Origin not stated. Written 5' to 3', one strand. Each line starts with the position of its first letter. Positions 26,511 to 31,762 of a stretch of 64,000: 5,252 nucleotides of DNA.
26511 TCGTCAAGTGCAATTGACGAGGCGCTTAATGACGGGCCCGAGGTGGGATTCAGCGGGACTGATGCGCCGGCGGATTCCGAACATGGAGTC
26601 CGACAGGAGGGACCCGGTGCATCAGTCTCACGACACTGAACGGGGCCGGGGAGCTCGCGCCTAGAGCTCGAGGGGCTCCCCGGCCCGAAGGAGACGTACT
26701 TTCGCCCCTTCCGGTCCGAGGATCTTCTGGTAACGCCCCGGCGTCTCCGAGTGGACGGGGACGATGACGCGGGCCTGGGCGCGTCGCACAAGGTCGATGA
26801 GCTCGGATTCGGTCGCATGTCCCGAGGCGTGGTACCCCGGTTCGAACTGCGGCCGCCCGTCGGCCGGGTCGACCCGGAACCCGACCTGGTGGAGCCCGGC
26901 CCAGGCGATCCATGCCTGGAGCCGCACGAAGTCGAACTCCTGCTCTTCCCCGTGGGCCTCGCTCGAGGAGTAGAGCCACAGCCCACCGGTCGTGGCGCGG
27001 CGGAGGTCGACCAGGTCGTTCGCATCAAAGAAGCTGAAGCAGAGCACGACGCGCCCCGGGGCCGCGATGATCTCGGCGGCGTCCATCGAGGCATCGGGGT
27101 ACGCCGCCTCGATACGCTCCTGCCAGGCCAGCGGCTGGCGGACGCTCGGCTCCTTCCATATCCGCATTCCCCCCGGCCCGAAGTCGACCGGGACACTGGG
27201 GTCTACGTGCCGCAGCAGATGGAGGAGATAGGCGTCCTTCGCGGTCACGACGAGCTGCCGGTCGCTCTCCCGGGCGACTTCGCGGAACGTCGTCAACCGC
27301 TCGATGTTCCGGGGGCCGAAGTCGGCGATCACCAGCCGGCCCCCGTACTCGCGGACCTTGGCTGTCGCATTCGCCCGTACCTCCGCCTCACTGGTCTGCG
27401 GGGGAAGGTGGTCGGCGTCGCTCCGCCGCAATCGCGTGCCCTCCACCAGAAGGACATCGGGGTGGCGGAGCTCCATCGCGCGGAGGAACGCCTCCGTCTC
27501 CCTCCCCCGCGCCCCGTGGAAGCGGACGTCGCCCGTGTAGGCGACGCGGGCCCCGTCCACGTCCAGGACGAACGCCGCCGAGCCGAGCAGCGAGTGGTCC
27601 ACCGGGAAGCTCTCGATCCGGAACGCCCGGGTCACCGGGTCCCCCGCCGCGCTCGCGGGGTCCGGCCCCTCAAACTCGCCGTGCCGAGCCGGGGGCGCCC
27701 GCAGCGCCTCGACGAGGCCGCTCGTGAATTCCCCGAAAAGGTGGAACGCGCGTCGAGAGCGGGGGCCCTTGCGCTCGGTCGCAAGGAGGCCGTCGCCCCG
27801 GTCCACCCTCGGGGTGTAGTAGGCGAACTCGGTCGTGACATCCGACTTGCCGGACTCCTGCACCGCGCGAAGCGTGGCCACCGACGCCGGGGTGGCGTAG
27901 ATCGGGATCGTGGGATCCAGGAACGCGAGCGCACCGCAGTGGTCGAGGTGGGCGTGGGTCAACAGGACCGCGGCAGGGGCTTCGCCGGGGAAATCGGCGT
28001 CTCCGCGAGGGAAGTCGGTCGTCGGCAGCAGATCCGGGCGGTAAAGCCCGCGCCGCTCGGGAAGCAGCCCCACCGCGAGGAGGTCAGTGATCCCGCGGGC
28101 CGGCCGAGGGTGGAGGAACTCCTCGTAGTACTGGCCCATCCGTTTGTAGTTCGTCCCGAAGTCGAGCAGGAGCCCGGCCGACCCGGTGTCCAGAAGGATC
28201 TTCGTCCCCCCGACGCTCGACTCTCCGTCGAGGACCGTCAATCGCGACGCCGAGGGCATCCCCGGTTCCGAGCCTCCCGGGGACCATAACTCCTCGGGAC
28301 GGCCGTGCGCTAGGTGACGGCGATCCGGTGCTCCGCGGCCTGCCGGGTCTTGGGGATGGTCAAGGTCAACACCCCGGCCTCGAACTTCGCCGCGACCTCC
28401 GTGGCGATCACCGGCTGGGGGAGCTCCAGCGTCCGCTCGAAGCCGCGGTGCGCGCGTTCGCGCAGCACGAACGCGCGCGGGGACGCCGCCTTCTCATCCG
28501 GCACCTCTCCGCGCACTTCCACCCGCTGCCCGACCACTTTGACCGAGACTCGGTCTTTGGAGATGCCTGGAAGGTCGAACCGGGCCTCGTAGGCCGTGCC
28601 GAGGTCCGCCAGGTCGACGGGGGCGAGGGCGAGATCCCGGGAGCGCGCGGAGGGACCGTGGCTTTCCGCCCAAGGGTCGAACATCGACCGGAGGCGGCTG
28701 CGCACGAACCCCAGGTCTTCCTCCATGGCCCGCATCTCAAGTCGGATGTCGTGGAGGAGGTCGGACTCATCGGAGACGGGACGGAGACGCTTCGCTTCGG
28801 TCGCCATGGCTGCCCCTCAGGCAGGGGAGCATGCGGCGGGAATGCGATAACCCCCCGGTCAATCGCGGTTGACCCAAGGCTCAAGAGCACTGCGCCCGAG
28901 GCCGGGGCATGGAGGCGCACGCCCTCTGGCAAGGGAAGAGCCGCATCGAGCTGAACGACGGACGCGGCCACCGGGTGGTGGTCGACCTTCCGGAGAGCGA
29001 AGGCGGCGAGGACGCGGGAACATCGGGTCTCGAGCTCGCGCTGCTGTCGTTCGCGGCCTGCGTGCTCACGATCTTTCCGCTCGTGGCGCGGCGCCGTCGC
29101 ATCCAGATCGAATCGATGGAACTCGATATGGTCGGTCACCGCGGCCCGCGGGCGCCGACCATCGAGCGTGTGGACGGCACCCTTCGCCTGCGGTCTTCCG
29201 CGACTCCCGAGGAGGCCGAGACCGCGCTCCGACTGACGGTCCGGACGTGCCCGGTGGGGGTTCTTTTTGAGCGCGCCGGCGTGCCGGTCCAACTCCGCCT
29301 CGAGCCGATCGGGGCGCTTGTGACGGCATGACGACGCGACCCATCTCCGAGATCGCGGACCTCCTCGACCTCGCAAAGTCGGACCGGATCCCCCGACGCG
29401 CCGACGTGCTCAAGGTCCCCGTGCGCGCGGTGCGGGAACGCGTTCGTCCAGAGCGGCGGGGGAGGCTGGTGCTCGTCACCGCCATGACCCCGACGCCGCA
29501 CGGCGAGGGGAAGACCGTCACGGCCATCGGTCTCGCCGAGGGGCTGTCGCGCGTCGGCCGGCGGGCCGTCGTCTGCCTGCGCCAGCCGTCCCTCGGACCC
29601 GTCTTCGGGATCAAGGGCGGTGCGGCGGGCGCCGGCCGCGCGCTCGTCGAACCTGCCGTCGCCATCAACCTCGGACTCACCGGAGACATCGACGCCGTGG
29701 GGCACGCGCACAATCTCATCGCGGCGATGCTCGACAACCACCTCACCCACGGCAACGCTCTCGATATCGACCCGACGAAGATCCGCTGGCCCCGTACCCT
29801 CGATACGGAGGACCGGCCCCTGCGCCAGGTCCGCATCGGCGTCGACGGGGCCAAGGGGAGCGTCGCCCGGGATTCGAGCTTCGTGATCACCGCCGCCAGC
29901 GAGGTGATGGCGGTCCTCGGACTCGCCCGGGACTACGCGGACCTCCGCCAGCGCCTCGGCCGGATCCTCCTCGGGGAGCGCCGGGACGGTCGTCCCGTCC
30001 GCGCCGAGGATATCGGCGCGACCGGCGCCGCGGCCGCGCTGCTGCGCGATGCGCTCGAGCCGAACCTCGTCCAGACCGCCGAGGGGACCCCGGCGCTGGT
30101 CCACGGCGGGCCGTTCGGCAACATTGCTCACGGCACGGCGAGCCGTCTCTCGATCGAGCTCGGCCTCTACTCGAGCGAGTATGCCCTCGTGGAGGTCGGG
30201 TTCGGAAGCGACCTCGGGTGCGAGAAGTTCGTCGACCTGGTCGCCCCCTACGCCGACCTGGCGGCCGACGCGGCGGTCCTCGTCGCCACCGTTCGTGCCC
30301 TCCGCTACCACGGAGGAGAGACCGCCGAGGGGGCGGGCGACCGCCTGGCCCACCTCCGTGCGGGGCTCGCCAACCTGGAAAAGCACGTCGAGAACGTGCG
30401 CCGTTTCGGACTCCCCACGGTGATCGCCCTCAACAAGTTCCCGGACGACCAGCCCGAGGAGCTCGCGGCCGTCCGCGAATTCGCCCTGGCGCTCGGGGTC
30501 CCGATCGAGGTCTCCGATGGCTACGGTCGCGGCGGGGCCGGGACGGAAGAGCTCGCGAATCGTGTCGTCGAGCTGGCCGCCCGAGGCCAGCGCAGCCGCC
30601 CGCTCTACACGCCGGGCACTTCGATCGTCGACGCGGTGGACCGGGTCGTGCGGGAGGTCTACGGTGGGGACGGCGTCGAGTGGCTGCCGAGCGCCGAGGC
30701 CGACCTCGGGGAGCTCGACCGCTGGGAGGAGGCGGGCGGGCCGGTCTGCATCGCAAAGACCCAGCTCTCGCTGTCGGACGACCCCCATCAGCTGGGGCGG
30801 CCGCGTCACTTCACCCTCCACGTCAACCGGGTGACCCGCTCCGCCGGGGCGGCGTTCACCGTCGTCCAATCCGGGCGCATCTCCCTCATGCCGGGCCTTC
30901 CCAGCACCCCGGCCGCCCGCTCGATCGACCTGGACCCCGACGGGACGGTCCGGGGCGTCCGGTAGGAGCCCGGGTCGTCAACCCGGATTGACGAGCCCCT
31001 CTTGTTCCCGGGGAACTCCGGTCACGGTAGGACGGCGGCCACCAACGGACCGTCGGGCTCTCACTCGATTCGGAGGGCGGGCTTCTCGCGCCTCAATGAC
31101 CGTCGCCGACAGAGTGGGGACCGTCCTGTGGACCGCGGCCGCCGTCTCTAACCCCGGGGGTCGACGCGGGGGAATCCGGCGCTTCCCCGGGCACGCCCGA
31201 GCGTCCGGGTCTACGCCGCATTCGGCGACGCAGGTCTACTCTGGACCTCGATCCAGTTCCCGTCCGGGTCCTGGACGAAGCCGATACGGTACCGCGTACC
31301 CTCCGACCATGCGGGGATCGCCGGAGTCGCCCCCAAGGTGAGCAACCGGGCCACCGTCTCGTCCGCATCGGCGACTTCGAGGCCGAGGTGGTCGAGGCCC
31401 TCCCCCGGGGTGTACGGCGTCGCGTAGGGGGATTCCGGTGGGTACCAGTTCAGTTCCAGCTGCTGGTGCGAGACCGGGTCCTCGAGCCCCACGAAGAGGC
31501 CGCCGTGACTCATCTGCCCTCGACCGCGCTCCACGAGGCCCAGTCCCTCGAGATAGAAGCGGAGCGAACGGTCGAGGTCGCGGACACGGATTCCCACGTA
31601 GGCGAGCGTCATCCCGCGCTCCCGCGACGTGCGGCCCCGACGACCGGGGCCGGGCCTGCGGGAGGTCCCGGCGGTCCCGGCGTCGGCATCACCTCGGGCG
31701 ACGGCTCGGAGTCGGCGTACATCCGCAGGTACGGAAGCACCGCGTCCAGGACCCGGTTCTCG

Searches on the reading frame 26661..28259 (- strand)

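Call 43: search_protein_families(library=pfam, proteins=[window:26661-28259:-], max_evalue=0.001)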
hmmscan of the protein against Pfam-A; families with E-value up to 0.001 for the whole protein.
window:26661-28259:- (532 aa): 3 families
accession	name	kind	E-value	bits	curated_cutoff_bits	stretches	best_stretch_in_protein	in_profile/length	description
PF12706.13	Lactamase_B_2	-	2.3e-11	44.1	27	1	94-133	30-73/200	Beta-lactamase superfamily domain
PF00753.33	Lactamase_B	-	1.1e-08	35.7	22.7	1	82-266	27-170/196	Metallo-beta-lactamase superfamily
PF07521.17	RMMBL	-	4.2e-06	27.1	21.6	1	477-505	13-41/63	Zn-dependent metallo-hydrolase RNA specificity domain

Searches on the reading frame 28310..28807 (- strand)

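Call 43: search_protein_families(library=pfam, proteins=[window:28310-28807:-], max_evalue=0.001)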
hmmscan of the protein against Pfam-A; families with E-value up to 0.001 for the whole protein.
window:28310-28807:- (165 aa): 1 family
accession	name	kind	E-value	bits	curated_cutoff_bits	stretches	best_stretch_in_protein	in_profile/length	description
PF00011.27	HSP20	-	3e-17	63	20.8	1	71-164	7-101/102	Hsp20/alpha crystallin family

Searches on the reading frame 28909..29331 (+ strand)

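Call 43: search_protein_families(library=pfam, proteins=[window:28909-29331:+], max_evalue=0.001)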
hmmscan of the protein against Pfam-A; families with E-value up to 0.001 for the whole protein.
window:28909-29331:+ (140 aa): 1 family
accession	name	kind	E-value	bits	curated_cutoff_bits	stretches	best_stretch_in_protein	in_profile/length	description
PF02566.24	OsmC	-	2.5e-13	50.7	27.5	1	33-129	1-99/100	OsmC-like protein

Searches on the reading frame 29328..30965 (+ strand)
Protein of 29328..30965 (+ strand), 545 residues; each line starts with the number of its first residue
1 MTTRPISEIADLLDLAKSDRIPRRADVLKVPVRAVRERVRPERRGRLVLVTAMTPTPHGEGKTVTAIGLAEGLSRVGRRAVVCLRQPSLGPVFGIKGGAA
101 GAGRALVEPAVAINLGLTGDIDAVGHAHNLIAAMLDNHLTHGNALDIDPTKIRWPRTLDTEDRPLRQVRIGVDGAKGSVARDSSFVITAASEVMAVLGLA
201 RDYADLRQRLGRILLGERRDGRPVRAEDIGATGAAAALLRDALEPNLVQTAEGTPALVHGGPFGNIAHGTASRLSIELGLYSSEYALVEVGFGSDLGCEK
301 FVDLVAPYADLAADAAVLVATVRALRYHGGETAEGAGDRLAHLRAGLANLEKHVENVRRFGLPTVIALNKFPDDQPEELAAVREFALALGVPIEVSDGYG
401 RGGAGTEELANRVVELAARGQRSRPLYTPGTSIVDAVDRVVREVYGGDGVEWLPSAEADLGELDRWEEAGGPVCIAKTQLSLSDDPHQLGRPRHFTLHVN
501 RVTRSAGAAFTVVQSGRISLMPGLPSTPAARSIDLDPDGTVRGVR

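Call 43: search_protein_families(library=pfam, proteins=[window:29328-30965:+], max_evalue=0.001)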
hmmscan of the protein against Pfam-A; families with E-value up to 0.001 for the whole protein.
window:29328-30965:+ (545 aa): 1 family
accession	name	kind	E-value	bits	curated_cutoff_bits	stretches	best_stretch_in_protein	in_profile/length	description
PF01268.25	FTHFS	-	3.2e-197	656.6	27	1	2-544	11-555/556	Formate--tetrahydrofolate ligase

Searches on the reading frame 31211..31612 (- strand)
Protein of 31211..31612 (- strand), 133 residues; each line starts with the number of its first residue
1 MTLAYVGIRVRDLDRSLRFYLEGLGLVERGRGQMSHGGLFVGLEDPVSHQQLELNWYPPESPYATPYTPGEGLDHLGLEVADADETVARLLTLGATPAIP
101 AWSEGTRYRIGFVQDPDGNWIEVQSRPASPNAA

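Call 43: search_protein_families(library=pfam, proteins=[window:31211-31612:-], max_evalue=0.001)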
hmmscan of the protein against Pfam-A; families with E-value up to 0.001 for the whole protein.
window:31211-31612:- (133 aa): 3 families
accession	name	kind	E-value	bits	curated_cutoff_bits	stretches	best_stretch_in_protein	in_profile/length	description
PF00903.31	Glyoxalase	-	3.1e-18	66.8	20.6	1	3-123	2-121/121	Glyoxalase/Bleomycin resistance protein/Dioxygenase superfamily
PF18029.7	Glyoxalase_6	-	4.9e-08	34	23.6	1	7-122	3-104/106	Glyoxalase-like domain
PF13669.12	Glyoxalase_4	-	6.7e-08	33.2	27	1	6-104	3-100/109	Glyoxalase/Bleomycin resistance protein/Dioxygenase superfamily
